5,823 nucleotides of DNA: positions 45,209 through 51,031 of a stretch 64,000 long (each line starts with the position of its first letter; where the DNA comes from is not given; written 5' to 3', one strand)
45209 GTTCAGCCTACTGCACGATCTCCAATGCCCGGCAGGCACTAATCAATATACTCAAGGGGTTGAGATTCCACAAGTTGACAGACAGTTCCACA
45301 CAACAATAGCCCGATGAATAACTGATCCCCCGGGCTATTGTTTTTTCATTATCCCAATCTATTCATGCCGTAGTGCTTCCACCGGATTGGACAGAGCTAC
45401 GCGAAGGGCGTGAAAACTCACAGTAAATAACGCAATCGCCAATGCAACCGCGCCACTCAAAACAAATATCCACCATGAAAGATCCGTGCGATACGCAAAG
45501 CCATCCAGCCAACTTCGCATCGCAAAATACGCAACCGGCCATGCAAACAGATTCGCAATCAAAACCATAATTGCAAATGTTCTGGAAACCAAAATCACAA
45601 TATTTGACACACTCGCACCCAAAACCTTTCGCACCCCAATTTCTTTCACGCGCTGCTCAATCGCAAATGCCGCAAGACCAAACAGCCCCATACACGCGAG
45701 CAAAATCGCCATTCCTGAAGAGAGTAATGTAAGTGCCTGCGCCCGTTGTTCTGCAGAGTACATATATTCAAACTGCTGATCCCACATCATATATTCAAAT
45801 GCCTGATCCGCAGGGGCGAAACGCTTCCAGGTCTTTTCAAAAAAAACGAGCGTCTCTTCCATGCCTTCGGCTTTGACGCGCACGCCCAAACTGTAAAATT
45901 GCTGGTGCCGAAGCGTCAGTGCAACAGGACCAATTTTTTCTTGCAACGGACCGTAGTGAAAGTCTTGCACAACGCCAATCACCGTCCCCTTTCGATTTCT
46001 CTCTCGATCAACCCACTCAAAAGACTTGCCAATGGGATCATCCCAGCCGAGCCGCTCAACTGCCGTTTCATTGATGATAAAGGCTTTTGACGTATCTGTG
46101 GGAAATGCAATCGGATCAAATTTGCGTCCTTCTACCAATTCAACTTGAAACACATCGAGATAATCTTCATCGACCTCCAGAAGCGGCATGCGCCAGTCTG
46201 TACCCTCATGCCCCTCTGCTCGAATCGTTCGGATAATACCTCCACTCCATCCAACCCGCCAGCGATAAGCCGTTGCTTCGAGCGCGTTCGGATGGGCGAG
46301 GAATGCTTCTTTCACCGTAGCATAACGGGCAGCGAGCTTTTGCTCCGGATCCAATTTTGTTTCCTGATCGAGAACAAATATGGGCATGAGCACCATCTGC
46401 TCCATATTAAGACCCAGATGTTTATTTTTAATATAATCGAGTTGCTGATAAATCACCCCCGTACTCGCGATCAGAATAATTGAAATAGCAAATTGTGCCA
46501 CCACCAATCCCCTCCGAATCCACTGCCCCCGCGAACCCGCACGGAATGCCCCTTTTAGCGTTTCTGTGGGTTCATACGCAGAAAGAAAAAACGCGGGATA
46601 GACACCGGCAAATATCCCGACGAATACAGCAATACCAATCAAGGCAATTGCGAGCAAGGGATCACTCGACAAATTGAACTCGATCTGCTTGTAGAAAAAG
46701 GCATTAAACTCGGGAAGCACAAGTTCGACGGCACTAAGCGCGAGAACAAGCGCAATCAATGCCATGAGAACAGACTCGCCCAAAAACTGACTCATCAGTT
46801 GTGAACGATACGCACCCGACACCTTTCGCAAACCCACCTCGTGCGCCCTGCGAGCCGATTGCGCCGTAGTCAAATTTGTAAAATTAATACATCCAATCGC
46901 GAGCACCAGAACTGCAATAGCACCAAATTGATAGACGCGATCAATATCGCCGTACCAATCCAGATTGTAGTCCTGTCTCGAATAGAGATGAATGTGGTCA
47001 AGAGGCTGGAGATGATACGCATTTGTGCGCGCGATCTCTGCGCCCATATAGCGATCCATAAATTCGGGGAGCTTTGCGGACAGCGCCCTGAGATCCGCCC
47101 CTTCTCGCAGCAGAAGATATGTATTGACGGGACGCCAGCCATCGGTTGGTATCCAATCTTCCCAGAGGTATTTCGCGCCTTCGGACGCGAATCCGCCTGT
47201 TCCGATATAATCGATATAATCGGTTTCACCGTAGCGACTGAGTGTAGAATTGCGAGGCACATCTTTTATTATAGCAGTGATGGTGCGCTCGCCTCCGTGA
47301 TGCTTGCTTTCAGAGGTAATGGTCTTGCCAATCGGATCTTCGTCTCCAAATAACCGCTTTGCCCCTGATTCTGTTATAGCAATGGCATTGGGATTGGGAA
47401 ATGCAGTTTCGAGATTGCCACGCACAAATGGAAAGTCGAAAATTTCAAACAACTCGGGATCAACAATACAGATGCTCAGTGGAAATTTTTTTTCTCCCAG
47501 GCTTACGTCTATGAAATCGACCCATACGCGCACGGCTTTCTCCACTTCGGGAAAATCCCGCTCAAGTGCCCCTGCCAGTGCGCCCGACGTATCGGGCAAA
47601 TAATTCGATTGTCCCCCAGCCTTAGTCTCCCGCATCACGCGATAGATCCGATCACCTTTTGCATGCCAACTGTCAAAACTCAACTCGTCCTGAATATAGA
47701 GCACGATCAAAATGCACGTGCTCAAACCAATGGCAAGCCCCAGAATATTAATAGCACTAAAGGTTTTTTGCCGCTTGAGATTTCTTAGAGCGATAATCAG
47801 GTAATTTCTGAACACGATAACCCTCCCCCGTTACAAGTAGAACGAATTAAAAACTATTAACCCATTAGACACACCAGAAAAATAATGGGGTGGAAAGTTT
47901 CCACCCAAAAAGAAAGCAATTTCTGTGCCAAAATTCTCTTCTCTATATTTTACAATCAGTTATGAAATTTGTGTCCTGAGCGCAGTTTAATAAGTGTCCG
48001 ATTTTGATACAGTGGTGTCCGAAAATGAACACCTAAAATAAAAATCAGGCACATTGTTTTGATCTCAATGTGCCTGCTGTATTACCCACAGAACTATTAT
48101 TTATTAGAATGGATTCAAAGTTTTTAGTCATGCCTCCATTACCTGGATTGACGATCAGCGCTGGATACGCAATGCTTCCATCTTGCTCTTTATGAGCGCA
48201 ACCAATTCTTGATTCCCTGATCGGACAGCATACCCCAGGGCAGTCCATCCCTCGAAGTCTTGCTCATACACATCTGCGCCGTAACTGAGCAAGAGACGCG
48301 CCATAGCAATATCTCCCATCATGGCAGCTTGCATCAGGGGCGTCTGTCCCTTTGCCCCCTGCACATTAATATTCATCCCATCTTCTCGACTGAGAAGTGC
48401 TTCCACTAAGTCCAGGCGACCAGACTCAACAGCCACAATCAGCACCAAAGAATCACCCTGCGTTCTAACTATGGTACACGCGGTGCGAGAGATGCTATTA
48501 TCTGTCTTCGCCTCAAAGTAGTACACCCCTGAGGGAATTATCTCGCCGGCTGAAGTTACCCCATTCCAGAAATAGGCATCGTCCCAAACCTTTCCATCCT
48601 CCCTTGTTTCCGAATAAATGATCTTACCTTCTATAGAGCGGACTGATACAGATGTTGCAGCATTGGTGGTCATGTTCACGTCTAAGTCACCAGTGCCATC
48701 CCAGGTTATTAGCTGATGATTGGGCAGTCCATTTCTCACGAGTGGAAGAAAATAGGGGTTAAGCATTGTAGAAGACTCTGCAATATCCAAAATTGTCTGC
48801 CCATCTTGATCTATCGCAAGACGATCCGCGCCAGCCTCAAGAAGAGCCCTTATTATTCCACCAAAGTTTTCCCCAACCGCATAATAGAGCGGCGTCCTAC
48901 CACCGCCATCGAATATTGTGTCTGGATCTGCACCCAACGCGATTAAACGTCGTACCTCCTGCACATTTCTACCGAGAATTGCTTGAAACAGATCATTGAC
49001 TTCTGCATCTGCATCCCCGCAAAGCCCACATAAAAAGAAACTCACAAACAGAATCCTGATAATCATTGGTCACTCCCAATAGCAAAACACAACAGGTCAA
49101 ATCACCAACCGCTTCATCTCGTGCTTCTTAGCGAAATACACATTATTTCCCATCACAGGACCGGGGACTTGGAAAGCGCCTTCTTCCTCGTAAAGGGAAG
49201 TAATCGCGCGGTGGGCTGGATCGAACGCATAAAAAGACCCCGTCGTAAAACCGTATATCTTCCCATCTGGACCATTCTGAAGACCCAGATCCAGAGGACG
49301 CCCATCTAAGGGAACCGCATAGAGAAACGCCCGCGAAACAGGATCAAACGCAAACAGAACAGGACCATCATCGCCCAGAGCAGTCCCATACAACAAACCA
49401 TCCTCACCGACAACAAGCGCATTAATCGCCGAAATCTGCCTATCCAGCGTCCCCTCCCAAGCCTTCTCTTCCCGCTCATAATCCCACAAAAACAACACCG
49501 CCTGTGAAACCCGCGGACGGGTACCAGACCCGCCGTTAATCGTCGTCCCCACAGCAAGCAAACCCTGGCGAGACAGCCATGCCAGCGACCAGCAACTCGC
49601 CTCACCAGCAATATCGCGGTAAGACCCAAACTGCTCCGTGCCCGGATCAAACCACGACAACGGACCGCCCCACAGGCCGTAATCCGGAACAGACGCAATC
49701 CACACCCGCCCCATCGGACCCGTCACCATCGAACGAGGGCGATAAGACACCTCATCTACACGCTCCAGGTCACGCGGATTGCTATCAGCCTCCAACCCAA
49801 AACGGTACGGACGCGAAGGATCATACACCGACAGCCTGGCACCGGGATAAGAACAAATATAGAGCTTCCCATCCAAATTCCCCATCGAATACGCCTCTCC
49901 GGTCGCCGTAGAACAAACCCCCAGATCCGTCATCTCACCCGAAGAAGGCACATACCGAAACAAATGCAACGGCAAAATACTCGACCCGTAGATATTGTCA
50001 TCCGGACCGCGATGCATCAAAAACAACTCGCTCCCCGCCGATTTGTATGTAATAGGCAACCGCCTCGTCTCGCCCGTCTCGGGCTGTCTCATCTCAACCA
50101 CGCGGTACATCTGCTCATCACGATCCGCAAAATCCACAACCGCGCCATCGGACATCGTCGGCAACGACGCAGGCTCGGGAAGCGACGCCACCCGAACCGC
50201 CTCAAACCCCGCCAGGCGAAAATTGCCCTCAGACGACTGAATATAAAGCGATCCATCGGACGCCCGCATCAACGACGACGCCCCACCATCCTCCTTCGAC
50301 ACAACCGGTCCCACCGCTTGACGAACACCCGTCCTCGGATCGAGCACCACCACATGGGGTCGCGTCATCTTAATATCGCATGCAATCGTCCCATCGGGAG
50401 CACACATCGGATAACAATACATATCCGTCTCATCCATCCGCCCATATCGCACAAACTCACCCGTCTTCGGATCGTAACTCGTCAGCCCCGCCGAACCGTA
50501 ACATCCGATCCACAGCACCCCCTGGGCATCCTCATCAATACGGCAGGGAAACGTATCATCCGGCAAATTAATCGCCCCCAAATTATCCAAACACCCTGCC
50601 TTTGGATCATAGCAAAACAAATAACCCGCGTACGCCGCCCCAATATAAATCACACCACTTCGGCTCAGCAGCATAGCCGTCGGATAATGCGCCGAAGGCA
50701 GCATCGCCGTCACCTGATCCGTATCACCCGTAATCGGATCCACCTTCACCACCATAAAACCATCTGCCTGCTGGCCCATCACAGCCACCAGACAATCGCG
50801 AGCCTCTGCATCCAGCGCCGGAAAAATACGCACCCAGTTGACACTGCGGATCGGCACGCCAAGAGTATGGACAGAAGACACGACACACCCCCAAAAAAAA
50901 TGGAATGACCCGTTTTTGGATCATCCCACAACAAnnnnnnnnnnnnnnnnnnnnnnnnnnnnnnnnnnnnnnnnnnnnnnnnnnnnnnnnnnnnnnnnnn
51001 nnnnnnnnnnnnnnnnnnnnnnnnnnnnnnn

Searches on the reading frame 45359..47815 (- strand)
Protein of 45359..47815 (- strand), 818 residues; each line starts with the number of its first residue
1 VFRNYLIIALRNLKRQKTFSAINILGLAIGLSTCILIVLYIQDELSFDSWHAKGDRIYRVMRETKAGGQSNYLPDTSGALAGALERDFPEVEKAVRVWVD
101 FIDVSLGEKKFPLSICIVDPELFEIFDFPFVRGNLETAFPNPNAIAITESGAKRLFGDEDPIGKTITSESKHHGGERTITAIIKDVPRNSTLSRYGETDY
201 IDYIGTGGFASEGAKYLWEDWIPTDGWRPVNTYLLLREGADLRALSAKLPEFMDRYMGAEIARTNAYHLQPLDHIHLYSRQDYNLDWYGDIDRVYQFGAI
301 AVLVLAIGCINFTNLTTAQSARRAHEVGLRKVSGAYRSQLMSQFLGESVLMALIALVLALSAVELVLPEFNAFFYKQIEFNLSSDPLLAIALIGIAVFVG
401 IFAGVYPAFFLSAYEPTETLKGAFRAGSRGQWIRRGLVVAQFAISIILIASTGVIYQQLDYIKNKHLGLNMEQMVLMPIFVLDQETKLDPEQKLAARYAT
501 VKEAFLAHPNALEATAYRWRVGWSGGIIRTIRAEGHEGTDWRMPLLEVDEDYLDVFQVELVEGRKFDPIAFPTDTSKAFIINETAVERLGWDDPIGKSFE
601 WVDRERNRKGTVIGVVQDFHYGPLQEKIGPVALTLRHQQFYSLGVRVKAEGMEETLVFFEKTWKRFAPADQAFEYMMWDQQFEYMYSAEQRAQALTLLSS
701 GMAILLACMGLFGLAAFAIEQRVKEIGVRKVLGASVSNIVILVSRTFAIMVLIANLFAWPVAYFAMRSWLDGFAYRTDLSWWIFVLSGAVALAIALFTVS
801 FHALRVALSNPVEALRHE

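Call 27: search_protein_families(library=pfam, proteins=[window:45359-47815:-], max_evalue=0.001)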
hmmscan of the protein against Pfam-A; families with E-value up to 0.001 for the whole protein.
window:45359-47815:- (818 aa): 2 families
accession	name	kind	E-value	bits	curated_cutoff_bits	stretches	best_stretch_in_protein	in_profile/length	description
PF12704.14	MacB_PCD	-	3.2e-30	106.4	27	2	20-249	1-204/207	MacB-like periplasmic core domain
PF02687.27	FtsX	-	7.6e-21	74.8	25.5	2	299-415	2-119/120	FtsX-like permease C-terminal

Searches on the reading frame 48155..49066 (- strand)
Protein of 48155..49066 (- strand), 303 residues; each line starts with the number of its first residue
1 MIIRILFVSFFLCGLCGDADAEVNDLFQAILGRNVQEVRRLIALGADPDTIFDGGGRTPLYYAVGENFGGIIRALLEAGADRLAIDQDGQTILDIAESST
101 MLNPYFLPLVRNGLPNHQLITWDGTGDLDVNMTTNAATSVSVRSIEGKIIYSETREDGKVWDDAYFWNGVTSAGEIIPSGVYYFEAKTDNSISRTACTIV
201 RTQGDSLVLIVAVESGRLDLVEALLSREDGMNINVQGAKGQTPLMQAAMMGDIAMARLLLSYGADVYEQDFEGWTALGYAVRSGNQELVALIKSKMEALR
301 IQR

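Call 64: search_protein_families(library=pfam, proteins=[window:48155-49066:-], max_evalue=0.00001)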
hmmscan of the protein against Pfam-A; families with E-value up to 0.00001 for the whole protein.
window:48155-49066:- (303 aa): 5 families
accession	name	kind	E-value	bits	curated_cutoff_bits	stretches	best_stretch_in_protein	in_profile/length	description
PF12796.13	Ank_2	-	6.1e-26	91.3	27.3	2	209-293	1-80/90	Ankyrin repeats (3 copies)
PF13637.12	Ank_4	-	1.4e-25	89.2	22.7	3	246-287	3-44/50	Ankyrin repeats (many copies)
PF00023.36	Ank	-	4e-23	80.6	21.1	1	240-270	2-32/33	Ankyrin repeat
PF13606.12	Ank_3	-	1.3e-21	74.5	22.3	1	240-267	2-29/30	Ankyrin repeat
PF13857.12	Ank_5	-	1.9e-18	66.7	27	1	224-280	1-56/56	Ankyrin repeats (many copies)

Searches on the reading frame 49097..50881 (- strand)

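Call 64: search_protein_families(library=pfam, proteins=[window:49097-50881:-], max_evalue=0.00001)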
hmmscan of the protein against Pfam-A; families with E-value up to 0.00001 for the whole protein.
window:49097-50881:- (594 aa): 1 family
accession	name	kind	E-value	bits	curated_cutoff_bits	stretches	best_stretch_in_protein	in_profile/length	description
PF07494.17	Reg_prop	-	8.5e-06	25.8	20.4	0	106-129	2-24/24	Two component regulator propeller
